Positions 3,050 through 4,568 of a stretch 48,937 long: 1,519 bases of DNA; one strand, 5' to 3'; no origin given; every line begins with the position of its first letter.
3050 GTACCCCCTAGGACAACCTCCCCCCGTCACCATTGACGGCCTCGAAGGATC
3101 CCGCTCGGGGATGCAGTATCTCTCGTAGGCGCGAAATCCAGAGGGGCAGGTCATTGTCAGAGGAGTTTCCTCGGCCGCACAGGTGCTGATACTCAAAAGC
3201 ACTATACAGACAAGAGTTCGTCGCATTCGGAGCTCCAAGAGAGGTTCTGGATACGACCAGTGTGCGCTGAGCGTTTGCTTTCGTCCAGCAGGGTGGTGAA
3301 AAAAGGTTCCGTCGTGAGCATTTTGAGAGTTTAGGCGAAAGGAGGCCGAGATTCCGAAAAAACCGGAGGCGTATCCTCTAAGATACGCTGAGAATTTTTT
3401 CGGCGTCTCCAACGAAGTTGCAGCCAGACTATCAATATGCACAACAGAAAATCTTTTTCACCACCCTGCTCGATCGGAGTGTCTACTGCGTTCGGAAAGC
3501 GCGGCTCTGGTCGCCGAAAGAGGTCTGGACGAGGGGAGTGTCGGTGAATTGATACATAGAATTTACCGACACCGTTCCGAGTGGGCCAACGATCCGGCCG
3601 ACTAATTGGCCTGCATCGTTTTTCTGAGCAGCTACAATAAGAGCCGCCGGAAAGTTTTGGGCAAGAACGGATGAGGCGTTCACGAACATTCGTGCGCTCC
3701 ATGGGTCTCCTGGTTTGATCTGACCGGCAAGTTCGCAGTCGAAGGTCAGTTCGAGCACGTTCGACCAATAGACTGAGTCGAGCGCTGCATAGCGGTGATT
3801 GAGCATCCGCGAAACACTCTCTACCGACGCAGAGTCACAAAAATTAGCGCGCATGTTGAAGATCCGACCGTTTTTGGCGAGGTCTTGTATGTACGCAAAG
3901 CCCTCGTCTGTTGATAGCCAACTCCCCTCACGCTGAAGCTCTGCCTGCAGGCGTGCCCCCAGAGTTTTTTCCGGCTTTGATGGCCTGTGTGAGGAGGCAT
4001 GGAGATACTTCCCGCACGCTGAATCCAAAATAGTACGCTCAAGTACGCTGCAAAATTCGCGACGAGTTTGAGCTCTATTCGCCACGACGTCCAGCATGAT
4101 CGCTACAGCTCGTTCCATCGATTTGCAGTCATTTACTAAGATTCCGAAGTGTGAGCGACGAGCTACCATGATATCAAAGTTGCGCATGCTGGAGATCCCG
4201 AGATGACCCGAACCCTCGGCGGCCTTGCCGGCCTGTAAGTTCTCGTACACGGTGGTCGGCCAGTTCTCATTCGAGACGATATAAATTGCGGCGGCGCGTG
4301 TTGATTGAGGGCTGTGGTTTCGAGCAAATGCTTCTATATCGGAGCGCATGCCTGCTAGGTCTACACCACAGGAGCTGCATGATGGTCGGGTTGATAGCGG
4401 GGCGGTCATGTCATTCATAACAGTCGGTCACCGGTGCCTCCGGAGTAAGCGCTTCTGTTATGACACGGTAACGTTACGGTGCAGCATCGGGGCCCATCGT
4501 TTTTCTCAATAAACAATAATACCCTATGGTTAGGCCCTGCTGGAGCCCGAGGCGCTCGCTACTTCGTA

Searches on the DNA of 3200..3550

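Call 81: search_rna_families(source=window, start=3200, end=3550, threshold=evalue, max_evalue=1)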
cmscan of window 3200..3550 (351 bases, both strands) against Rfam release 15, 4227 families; matches with E-value up to 1: 0.
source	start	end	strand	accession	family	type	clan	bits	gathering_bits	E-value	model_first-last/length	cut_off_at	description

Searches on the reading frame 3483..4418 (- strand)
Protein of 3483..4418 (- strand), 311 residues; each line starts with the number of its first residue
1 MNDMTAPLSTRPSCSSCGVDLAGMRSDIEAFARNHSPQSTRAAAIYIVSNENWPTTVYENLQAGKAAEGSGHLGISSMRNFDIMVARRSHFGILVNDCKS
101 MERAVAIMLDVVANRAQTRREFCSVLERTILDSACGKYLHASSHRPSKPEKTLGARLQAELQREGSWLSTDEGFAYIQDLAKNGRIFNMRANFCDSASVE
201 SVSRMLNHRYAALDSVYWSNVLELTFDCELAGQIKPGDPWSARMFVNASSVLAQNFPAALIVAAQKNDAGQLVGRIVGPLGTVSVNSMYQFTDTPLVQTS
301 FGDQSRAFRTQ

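Call 14: search_protein_families(library=pfam, proteins=[window:3483-4418:-])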
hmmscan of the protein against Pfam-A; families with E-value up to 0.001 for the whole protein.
window:3483-4418:- (311 aa): 1 family
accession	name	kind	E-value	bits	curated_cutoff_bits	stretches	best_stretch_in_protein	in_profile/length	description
PF25046.1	DUF7790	-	2.5e-18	66.9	23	1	46-221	1-185/272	Domain of unknown function (DUF7790)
